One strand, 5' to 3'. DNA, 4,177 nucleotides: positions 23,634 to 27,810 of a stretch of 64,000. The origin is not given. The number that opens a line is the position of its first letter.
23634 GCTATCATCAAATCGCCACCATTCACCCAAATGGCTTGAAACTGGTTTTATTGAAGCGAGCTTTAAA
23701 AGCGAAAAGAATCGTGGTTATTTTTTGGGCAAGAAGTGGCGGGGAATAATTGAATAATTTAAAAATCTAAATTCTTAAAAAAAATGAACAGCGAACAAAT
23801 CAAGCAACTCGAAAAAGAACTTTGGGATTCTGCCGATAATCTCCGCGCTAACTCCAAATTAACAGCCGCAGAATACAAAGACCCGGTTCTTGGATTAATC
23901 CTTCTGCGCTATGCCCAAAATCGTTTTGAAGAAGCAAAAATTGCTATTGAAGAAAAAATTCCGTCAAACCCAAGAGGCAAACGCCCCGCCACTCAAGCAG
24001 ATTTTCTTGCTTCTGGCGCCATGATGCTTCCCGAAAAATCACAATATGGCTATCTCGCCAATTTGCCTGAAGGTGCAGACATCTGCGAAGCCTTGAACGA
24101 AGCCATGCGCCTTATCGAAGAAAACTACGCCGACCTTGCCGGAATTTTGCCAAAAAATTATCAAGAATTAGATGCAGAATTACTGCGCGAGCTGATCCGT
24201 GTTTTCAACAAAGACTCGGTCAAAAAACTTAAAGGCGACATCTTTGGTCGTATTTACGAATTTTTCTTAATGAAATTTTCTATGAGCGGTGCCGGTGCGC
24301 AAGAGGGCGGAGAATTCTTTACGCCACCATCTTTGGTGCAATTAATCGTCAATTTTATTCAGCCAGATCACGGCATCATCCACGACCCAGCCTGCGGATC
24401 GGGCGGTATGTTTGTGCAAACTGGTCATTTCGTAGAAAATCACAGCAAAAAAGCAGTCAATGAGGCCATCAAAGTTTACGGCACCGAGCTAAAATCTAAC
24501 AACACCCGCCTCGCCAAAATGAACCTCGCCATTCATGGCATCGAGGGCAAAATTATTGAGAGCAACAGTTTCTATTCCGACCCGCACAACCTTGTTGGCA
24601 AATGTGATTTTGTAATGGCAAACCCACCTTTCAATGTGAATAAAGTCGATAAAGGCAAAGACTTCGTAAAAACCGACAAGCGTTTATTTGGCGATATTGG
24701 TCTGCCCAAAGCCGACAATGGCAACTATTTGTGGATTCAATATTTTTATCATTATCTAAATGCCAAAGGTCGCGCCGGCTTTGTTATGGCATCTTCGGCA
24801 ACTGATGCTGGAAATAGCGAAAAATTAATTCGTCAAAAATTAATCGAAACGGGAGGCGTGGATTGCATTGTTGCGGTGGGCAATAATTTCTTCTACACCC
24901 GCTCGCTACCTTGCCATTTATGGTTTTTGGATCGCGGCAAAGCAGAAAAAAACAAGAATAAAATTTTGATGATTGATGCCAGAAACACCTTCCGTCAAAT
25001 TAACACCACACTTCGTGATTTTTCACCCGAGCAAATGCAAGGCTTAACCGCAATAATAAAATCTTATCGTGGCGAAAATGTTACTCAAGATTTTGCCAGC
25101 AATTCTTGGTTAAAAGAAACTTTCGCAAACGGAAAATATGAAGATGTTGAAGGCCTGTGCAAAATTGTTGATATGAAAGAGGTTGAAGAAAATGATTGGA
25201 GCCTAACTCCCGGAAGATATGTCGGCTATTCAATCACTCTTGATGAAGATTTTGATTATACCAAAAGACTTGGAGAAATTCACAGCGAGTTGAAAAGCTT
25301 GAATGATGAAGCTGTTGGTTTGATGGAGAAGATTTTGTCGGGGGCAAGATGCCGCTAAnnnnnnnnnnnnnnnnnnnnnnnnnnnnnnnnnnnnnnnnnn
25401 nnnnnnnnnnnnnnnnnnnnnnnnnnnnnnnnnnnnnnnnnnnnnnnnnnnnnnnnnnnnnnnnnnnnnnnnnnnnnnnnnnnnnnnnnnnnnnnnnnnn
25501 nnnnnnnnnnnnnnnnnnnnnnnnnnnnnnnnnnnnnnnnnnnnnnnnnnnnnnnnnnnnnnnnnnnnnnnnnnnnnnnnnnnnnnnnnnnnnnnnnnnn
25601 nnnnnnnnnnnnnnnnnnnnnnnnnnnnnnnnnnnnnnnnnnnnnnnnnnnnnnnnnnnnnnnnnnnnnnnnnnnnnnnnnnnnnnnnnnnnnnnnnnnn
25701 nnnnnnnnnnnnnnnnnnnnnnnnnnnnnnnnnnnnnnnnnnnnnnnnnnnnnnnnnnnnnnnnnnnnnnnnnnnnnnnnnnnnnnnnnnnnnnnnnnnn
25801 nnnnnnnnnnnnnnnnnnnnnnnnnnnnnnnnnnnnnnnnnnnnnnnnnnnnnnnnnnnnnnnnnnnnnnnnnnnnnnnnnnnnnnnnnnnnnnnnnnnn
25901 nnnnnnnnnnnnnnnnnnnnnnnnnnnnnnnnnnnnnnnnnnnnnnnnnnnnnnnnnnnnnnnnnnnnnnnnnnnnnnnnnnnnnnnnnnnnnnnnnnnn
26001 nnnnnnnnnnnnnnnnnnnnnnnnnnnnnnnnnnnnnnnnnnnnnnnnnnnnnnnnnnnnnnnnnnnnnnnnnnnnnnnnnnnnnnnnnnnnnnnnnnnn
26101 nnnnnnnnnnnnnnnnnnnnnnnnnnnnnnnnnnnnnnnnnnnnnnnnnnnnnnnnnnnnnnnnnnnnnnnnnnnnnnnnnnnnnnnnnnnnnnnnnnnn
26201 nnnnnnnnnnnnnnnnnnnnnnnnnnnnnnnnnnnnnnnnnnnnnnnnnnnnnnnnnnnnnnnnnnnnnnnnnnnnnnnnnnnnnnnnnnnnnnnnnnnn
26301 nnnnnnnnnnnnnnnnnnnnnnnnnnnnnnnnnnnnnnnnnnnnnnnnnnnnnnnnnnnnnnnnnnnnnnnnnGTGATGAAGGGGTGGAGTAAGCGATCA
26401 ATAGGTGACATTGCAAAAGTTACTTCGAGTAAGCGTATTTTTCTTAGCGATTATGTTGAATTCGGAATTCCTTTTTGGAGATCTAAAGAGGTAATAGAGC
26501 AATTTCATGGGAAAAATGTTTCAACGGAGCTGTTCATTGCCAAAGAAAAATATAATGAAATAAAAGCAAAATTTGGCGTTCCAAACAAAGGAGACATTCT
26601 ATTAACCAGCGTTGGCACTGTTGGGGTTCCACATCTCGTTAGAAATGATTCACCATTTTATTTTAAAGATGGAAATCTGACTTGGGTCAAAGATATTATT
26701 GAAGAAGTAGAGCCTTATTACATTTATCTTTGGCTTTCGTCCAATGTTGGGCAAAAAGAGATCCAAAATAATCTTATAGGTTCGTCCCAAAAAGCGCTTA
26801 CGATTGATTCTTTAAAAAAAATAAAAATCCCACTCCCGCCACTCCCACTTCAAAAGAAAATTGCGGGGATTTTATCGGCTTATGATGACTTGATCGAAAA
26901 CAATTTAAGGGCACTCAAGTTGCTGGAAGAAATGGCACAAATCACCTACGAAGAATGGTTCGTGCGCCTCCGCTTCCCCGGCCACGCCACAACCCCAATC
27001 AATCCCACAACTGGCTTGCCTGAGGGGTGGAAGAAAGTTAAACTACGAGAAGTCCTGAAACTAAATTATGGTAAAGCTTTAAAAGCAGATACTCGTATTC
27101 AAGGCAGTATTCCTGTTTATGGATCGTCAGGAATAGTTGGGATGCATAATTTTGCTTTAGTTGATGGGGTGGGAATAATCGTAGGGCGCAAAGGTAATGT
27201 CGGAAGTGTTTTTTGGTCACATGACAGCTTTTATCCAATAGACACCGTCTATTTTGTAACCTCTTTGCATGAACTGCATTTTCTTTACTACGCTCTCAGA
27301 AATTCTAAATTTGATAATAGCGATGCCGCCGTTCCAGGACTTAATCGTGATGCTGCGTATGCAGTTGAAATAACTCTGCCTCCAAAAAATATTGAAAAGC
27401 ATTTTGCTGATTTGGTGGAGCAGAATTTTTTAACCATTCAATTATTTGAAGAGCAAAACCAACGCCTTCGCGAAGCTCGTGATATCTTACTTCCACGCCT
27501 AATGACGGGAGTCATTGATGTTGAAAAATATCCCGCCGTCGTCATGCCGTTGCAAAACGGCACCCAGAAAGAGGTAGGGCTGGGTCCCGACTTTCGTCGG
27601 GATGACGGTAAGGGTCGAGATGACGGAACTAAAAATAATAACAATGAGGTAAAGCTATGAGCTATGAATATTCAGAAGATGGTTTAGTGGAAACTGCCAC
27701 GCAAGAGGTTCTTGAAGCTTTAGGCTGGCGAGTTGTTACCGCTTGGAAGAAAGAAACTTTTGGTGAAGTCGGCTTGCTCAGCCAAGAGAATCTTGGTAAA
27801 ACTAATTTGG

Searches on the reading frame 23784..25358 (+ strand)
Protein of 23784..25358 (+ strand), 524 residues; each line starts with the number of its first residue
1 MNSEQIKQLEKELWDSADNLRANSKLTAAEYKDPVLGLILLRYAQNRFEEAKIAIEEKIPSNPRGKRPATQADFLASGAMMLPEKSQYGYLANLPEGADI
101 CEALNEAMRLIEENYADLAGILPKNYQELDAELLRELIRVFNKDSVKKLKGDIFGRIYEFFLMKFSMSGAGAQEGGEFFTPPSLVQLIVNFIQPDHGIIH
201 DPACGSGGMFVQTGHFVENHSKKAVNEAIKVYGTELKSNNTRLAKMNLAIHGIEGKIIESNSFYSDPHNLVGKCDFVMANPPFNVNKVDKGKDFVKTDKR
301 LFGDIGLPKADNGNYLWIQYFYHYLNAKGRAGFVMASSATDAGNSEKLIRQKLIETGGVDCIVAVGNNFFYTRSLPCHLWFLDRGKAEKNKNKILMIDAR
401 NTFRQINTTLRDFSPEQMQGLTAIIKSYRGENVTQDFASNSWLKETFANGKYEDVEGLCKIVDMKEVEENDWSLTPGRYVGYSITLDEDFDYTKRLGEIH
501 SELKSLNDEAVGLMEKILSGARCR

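Call 63: search_protein_families(library=pfam, proteins=[window:23784-25358:+], max_evalue=0.001)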
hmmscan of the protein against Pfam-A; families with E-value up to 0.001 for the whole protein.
window:23784-25358:+ (524 aa): 4 families
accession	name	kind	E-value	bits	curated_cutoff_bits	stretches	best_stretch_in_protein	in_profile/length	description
PF02384.22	N6_Mtase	-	8.7e-78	262.2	20.4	1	151-482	3-305/311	N-6 DNA Methylase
PF12161.14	HsdM_N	-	5.5e-19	69.6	24.5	1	9-141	1-135/135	HsdM N-terminal domain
PF01170.24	UPF0020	-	5.3e-05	23.4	22.3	1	197-283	30-131/197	RMKL-like, methyltransferase domain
PF05175.20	MTS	-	0.00097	19.3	23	0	223-288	50-113/170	Methyltransferase small domain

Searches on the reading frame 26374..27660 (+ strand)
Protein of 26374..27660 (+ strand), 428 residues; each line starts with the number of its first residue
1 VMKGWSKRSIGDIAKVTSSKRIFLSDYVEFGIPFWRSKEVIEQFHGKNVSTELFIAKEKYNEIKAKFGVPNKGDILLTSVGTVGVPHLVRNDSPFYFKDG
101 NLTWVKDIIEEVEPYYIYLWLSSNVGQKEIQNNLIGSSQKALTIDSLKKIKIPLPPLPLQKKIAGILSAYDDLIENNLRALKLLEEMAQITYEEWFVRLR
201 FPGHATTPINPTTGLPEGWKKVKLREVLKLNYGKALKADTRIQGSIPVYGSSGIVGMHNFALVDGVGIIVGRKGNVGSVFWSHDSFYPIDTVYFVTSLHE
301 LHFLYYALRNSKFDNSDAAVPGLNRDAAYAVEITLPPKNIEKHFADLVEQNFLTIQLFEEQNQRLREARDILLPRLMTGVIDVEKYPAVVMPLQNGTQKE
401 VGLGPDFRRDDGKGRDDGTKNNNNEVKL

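Call 63: search_protein_families(library=pfam, proteins=[window:26374-27660:+], max_evalue=0.001)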
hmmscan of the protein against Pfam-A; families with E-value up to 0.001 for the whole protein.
window:26374-27660:+ (428 aa): 1 family
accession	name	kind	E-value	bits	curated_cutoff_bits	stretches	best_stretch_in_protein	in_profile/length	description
PF01420.25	Methylase_S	-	2.3e-36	126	22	2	2-178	1-162/168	Type I restriction modification DNA specificity domain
